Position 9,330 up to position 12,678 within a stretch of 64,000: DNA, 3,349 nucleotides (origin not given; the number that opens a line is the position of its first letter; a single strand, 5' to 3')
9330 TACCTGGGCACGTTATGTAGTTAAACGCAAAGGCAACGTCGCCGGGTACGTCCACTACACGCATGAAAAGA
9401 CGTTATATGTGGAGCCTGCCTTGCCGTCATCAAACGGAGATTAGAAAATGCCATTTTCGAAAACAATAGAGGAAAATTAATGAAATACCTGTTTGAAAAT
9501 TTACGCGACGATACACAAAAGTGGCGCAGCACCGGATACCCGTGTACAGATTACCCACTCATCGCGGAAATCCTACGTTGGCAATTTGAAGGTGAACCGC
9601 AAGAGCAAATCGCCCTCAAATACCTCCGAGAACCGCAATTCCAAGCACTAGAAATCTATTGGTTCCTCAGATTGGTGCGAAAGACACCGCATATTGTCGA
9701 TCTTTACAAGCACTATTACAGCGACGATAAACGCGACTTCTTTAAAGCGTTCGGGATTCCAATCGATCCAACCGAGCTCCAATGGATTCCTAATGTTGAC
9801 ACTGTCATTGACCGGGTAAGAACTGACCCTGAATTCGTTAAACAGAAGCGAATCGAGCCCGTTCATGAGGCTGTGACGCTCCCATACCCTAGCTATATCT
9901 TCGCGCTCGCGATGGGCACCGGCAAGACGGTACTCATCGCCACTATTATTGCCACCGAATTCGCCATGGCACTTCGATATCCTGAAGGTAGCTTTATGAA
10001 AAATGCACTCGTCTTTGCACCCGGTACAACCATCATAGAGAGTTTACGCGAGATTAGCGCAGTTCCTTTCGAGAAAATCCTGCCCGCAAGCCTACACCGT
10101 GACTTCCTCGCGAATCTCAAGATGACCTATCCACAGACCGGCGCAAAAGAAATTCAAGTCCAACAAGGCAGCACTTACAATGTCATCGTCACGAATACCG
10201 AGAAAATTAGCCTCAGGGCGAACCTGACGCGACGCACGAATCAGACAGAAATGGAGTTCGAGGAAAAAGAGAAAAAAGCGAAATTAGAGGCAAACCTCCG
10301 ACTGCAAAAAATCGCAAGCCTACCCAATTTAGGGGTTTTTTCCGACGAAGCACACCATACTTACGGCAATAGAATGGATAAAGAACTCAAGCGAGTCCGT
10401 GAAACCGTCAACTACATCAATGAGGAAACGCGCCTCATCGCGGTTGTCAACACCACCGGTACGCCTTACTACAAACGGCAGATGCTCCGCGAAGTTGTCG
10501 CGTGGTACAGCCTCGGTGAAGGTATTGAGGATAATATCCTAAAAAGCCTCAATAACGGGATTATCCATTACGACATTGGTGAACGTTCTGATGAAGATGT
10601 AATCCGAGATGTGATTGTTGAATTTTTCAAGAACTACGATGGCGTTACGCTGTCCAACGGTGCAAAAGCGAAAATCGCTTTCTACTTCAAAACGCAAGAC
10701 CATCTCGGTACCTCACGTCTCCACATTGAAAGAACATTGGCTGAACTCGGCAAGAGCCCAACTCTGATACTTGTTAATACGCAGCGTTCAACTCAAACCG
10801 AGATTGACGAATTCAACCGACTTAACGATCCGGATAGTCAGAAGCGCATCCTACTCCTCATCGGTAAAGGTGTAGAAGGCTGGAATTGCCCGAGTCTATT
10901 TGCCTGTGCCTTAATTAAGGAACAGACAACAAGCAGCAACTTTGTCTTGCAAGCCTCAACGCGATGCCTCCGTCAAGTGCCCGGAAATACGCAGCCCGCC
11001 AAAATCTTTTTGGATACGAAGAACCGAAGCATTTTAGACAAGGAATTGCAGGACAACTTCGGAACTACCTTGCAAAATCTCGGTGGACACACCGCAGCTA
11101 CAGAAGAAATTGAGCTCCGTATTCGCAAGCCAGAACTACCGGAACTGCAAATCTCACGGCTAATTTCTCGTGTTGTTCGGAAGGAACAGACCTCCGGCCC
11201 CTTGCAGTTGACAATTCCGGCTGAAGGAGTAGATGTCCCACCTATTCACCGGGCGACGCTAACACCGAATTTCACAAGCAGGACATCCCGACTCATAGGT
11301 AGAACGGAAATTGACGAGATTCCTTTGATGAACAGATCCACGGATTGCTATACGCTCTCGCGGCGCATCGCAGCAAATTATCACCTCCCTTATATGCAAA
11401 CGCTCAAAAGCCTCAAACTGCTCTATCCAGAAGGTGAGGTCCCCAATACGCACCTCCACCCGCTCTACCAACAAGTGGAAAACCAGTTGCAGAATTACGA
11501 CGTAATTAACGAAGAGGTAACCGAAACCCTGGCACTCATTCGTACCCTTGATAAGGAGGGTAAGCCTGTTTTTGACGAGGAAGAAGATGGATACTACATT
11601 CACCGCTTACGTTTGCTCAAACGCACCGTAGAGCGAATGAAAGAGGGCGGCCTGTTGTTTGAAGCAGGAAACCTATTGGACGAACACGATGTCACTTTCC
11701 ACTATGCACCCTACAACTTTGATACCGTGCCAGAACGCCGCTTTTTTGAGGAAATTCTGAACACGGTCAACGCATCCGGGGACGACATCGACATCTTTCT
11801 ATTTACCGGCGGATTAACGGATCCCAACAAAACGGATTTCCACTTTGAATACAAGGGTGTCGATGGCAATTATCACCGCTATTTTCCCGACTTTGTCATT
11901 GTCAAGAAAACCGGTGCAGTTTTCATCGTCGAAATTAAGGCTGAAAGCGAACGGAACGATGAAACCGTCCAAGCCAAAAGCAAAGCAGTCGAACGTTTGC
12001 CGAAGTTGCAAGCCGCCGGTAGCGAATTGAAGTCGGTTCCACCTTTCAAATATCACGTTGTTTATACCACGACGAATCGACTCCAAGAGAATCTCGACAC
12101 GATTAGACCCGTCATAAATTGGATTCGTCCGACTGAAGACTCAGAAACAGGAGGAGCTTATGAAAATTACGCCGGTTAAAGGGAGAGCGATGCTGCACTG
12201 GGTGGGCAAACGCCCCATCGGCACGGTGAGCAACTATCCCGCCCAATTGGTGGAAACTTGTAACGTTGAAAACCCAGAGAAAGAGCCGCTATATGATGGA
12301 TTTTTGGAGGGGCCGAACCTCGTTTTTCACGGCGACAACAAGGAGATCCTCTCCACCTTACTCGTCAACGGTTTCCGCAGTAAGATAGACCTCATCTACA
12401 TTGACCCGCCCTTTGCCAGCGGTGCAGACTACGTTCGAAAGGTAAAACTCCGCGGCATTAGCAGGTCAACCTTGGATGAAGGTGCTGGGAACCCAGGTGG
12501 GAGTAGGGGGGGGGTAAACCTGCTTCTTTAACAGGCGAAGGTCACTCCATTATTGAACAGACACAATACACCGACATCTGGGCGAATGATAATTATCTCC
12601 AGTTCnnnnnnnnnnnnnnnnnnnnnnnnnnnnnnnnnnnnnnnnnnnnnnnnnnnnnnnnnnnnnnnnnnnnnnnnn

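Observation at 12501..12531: Homopolymeric G tracts (G9 and G8) put both mod alleles out of frame, so this is either a phasevarion or a homopolymer sequencing error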

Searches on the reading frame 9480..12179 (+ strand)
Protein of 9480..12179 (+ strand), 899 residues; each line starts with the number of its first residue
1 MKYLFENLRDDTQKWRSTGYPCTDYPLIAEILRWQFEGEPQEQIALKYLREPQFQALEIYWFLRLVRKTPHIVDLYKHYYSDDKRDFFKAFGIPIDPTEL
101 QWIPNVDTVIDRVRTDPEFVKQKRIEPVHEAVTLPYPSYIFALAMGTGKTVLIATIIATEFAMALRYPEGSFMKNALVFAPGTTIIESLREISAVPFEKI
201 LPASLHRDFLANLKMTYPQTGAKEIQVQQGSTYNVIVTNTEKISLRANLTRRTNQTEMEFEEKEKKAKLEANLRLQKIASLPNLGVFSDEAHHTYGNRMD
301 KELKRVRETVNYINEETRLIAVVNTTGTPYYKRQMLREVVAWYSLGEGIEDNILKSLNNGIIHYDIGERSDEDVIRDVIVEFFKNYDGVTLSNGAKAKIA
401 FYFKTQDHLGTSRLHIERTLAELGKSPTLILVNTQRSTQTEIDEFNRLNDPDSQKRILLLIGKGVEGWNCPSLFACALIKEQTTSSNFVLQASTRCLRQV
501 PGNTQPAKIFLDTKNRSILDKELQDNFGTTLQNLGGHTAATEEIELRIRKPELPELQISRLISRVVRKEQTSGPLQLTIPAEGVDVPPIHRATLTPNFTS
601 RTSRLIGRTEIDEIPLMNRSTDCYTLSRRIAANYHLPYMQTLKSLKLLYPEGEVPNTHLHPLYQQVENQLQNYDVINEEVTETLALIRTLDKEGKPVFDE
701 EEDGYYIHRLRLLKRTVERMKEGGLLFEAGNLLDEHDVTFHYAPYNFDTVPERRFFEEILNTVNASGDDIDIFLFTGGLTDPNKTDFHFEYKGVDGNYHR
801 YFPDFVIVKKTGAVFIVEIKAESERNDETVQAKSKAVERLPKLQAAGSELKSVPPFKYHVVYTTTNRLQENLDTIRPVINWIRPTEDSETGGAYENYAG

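Call 6: search_protein_families(library=pfam, proteins=[window:9480-12179:+])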
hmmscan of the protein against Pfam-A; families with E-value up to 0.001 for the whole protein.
window:9480-12179:+ (899 aa): 2 families
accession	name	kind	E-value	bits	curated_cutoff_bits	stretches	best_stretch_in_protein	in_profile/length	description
PF04851.21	ResIII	-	7.1e-07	29.7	22.5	1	138-319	25-156/164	Type III restriction enzyme, res subunit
PF08722.17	Tn7_TnsA-like_N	-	0.00022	22.1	26.5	1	790-839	15-71/85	TnsA-like endonuclease N terminal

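Call 27: search_protein_families(library=padloc, proteins=[window:9480-12176:+], max_evalue=0.001)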
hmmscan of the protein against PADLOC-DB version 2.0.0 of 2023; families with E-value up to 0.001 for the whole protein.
window:9480-12176:+ (899 aa): 0 families

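Call 28: search_protein_families(library=ncbifam, proteins=[window:9480-12176:+], max_evalue=0.001)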
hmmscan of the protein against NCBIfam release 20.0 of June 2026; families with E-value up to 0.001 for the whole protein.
window:9480-12176:+ (899 aa): 1 family
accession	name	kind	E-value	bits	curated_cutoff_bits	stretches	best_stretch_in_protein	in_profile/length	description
NF046055.1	restr_BPTD_3080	equivalog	1.6e-16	59.5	800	1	124-304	140-312/970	BPTD_3080 family restriction endonuclease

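Call 42: search_solved_structures(query=window:9480-12176:+, max_evalue=0.01)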
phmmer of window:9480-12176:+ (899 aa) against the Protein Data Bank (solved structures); distinct sequences matched with E-value up to 0.01: 0.

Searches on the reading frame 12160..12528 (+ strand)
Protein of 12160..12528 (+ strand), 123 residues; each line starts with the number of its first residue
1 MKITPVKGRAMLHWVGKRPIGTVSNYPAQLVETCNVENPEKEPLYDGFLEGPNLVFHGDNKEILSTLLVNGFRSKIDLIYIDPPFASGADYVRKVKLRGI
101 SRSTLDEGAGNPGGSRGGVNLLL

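Call 16: list_cluster_members(proteins=[window:12160-12528:+, window:13968-14321:+, L080:7534-7902:+, L080:9342-9710:+, window:9480-12176:+])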
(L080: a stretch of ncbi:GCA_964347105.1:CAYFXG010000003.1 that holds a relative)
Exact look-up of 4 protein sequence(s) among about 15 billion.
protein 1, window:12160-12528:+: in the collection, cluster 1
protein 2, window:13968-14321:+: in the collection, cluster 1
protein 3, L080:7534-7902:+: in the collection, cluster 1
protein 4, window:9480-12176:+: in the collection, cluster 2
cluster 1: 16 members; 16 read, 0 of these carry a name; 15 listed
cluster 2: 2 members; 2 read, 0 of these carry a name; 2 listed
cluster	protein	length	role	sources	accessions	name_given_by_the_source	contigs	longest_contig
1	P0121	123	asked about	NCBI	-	-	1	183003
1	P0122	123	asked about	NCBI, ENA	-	-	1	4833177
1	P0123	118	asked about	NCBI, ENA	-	-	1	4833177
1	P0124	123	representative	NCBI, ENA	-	-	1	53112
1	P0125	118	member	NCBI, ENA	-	-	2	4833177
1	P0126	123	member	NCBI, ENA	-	-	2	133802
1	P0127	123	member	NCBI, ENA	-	-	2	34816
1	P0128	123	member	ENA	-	-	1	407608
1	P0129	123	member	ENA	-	-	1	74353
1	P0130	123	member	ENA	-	-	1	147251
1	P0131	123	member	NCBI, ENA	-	-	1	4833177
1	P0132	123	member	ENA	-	-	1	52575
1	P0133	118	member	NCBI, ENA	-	-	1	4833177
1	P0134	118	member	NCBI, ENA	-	-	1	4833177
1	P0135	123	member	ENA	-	-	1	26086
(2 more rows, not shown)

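Call 18: find_encoding_contigs(protein=P0125, flank=9000, max_places=4)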
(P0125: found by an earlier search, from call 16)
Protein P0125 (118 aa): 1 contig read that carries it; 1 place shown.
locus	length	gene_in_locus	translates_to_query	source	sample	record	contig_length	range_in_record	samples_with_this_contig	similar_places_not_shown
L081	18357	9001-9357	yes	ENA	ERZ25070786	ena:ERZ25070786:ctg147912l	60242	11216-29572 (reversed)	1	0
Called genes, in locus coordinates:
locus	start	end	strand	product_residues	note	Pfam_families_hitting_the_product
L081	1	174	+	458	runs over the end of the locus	PF00884:Sulfatase, PF01663:Phosphodiest (weak), PF16347:SGSH_C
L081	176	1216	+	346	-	-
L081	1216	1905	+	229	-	-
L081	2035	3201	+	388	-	PF01075:Glyco_transf_9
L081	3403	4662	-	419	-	PF12704:MacB_PCD, PF02687:FtsX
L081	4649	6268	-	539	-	PF13231:PMT_2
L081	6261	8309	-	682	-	PF24814:WD40_Prp19, PF24807:WD40_CDC20-Fz, PF25171:Beta-prop_WDR36-Utp21_1st, PF25172:Beta-prop_WDR3_2nd, PF25173:Beta-prop_WDR3_1st, PF25174:Beta-prop_THOC3, PF25175:Beta-prop_WDR5, PF25391:WD40_Gbeta, +109 more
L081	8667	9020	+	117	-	-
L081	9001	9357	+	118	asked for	-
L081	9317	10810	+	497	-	PF01555:N6_N4_Mtase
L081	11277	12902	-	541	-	PF00118:Cpn60_TCP1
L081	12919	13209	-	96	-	PF00166:Cpn10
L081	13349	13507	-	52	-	-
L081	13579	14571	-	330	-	PF01408:GFO_IDH_MocA, PF22725:GFO_IDH_MocA_C3, PF02894:GFO_IDH_MocA_C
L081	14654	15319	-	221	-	PF01925:TauE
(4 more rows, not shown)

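Call 19: find_encoding_contigs(protein=P0133, flank=9000, max_places=4)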
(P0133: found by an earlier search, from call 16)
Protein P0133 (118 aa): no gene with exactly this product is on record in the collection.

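Call 20: find_encoding_contigs(protein=P0131, flank=9000, max_places=4)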
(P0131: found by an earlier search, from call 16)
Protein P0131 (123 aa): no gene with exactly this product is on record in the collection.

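Call 23: find_encoding_contigs(protein=P0128, flank=9000, max_places=4)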
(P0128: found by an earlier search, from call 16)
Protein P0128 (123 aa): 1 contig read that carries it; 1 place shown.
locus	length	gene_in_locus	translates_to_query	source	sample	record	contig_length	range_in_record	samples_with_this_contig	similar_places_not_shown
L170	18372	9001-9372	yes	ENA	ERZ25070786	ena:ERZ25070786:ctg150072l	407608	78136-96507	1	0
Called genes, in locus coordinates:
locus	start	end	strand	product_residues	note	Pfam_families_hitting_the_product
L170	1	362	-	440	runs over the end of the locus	PF16148:DUF4856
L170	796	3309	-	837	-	PF13620:CarboxypepD_reg, PF13715:CarbopepD_reg_2, PF07715:Plug, PF00593:TonB_dep_Rec_b-barrel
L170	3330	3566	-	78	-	-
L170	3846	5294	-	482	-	PF06537:DHOR, PF00034:Cytochrom_C (faint)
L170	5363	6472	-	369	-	PF09375:Peptidase_M75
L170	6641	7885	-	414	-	-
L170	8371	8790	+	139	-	PF00589:Phage_integrase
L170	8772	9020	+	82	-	-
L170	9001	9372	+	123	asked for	-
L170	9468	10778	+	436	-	PF01555:N6_N4_Mtase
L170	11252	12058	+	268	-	PF13385:Laminin_G_3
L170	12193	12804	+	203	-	-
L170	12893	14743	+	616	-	PF00456:Transketolase_N, PF13292:DXP_synthase_N (faint), PF00676:E1_dh, PF02779:Transket_pyr, PF02780:Transketolase_C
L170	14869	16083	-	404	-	PF03448:MgtE_N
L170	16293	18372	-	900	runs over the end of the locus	PF12799:LRR_4, PF00932:LTD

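Call 24: find_encoding_contigs(protein=P0126, flank=9000, max_places=4)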
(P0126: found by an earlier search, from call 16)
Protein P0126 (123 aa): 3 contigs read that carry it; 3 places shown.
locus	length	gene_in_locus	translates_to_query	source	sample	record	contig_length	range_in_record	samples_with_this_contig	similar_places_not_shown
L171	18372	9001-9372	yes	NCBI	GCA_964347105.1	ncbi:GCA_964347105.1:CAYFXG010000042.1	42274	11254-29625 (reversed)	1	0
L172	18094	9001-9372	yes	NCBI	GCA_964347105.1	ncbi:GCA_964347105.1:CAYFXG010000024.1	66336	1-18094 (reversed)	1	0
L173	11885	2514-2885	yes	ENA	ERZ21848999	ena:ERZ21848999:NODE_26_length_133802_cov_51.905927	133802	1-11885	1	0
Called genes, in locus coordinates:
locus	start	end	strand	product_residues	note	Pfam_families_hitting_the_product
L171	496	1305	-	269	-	PF03446:NAD_binding_2 (weak), PF03807:F420_oxidored, PF14748:P5CR_dimer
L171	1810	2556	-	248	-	PF01168:Ala_racemase_N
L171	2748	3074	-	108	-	-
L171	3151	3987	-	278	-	PF02578:Cu-oxidase_4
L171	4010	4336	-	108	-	PF12973:Cupin_7 (weak), PF07883:Cupin_2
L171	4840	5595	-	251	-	PF24481:CT398_CC (weak), PF02591:Zn_ribbon_9 (weak)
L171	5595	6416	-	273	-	PF00902:TatC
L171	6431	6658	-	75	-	PF02416:TatA_B_E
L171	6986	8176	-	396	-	PF01408:GFO_IDH_MocA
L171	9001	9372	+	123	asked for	-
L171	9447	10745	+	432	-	PF01555:N6_N4_Mtase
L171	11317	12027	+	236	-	-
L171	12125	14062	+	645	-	PF20581:DUF6785, PF20580:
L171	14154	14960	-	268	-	PF01261:AP_endonuc_2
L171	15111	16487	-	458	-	PF00884:Sulfatase, PF01663:Phosphodiest (weak), PF02995:DUF229 (weak), PF16347:SGSH_C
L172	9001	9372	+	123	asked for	-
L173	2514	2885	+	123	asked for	-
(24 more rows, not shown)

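Call 25: find_encoding_contigs(protein=P0130, flank=9000, max_places=4)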
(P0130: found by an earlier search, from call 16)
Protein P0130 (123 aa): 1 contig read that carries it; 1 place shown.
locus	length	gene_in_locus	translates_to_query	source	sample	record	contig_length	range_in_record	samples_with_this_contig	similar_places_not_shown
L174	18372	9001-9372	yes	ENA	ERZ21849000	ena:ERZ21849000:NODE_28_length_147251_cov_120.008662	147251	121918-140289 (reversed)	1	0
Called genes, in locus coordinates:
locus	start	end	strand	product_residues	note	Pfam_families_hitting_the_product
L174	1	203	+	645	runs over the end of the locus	PF20581:DUF6785, PF20580:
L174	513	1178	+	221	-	PF13784:Fic_N, PF02661:Fic (weak)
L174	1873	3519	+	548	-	-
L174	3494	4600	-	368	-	-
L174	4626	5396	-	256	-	PF01261:AP_endonuc_2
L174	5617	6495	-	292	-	-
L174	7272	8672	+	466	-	PF00884:Sulfatase, PF01663:Phosphodiest (faint), PF16347:SGSH_C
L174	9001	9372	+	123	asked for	-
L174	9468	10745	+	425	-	PF01555:N6_N4_Mtase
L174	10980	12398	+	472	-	PF00884:Sulfatase, PF01663:Phosphodiest, PF16347:SGSH_C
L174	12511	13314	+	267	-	-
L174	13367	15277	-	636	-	PF05721:PhyH (weak), PF13513:HEAT_EZ (faint), PF02985:HEAT (faint), PF01602:Adaptin_N (faint), PF13646:HEAT_2, PF00514:Arm (faint), PF03130:HEAT_PBS (faint), PF13646:HEAT_2, +1 more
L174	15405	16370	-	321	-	PF02826:2-Hacid_dh_C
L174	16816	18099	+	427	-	PF10544:T5orf172, PF13455:MUG113, PF00515:TPR_1 (faint), PF13181:TPR_8 (faint), PF13414:TPR_11 (faint), PF07719:TPR_2 (weak)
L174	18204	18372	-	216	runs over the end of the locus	-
